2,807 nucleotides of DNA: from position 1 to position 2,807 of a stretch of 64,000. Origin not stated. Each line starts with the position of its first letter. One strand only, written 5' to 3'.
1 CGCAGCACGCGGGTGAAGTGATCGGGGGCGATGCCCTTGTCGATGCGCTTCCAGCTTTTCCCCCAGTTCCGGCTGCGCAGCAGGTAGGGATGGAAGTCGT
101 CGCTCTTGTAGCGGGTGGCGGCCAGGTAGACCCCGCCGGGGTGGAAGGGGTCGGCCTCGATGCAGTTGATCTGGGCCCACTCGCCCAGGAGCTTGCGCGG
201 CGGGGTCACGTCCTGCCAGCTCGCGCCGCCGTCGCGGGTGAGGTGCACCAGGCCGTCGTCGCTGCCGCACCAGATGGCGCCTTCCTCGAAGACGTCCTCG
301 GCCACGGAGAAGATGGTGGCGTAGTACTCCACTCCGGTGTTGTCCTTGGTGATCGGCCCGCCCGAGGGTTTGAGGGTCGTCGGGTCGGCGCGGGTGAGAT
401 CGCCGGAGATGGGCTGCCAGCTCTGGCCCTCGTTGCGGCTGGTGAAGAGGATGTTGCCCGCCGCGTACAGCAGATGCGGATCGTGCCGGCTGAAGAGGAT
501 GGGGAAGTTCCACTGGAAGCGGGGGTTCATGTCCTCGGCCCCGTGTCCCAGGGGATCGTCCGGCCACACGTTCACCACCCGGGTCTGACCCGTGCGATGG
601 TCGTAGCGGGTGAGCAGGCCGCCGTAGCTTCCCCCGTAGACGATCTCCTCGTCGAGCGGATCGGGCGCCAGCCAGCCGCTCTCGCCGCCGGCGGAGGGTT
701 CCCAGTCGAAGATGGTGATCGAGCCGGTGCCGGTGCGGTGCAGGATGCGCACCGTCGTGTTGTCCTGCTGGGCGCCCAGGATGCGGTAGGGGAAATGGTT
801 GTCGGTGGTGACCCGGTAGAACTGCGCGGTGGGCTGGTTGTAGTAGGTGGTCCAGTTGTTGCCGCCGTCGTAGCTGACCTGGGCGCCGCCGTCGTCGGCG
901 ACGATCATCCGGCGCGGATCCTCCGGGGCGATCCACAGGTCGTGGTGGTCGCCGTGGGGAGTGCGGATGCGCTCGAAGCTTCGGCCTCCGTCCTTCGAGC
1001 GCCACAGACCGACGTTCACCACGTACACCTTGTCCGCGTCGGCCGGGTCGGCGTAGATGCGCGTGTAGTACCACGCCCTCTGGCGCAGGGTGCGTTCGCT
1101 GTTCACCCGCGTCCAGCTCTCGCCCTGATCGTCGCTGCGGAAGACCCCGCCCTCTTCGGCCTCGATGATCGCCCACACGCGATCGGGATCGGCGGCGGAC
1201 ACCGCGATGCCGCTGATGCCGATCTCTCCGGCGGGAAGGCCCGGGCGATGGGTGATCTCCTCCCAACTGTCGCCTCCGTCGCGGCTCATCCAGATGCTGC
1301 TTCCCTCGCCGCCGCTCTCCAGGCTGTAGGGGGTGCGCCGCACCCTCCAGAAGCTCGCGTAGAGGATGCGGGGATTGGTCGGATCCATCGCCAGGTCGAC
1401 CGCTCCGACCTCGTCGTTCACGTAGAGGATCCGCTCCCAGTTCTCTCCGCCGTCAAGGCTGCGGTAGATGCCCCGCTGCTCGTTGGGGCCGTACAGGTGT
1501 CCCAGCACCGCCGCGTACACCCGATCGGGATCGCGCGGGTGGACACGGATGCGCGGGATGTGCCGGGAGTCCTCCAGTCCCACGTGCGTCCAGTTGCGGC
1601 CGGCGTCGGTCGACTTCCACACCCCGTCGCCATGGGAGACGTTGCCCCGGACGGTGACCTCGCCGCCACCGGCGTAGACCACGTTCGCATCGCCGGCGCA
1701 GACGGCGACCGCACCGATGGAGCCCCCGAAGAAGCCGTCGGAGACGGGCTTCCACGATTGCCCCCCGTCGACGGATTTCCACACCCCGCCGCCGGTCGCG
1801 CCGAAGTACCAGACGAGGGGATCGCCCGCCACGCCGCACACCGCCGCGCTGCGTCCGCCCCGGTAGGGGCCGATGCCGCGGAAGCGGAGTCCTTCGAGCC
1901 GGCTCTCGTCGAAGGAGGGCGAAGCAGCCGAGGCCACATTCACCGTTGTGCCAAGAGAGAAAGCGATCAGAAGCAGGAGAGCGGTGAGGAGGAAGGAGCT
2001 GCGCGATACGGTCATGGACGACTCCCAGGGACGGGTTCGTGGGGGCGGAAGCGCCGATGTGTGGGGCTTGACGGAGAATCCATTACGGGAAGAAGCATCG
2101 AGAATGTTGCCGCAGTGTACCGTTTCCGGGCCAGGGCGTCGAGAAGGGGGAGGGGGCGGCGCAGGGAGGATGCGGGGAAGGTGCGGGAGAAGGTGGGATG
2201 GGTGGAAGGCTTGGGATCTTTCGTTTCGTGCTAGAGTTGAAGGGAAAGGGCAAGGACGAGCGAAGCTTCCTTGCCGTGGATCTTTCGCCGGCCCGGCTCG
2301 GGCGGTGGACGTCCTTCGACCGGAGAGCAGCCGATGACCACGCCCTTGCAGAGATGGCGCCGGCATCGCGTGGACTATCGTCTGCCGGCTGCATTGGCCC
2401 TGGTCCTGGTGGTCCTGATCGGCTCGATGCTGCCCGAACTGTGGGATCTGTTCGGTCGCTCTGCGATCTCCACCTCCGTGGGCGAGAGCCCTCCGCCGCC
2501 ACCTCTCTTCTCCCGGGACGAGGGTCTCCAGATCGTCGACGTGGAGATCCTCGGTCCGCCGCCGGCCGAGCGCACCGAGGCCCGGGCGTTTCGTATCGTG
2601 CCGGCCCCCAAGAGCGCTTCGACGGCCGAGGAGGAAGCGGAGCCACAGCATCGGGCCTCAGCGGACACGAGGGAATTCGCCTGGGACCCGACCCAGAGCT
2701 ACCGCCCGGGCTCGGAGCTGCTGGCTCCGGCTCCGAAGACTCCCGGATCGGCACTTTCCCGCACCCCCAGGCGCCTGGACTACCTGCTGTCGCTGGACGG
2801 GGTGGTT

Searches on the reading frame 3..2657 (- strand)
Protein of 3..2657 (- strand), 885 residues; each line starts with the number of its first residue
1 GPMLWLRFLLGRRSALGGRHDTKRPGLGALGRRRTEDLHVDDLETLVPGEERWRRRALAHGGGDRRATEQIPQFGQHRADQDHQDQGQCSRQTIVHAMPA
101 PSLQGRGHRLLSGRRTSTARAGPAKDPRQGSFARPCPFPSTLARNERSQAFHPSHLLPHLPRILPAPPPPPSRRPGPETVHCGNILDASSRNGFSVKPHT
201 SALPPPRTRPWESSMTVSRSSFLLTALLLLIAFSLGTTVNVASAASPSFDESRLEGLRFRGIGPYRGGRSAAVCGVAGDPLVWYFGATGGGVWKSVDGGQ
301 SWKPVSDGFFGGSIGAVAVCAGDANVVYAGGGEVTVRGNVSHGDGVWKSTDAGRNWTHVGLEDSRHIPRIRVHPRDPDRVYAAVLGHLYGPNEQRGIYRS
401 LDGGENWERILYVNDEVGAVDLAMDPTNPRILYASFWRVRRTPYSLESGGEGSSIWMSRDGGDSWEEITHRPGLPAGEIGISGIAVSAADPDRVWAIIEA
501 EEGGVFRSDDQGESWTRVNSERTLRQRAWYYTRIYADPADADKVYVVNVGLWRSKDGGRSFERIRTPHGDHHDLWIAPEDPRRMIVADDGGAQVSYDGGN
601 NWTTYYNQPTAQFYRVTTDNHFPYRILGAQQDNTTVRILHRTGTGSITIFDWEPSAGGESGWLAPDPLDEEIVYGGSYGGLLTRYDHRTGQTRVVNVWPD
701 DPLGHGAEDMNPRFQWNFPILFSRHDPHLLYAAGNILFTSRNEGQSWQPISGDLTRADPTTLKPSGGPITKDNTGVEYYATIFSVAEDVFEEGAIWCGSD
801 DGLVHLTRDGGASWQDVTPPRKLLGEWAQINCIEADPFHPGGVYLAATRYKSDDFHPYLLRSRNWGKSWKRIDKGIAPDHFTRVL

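Call 47: search_protein_families(library=pfam, proteins=[window:3-2657:-], max_evalue=0.01)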
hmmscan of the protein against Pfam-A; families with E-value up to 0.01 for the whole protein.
window:3-2657:- (885 aa): 4 families
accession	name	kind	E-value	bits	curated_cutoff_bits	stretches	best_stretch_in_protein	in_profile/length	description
PF15902.12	Sortilin-Vps10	-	1.8e-27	96.6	33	3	505-614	3-121/446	Sortilin, neurotensin receptor 3,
PF02012.26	BNR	-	4.2e-11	41.5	27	0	506-516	1-11/12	BNR/Asp-box repeat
PF14870.12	PSII_BNR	-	4.7e-06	26.5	27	0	455-518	84-140/303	Photosynthesis system II assembly factor YCF48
PF13088.12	BNR_2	-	9.8e-05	22.3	31.4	0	738-872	85-201/277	BNR repeat-like domain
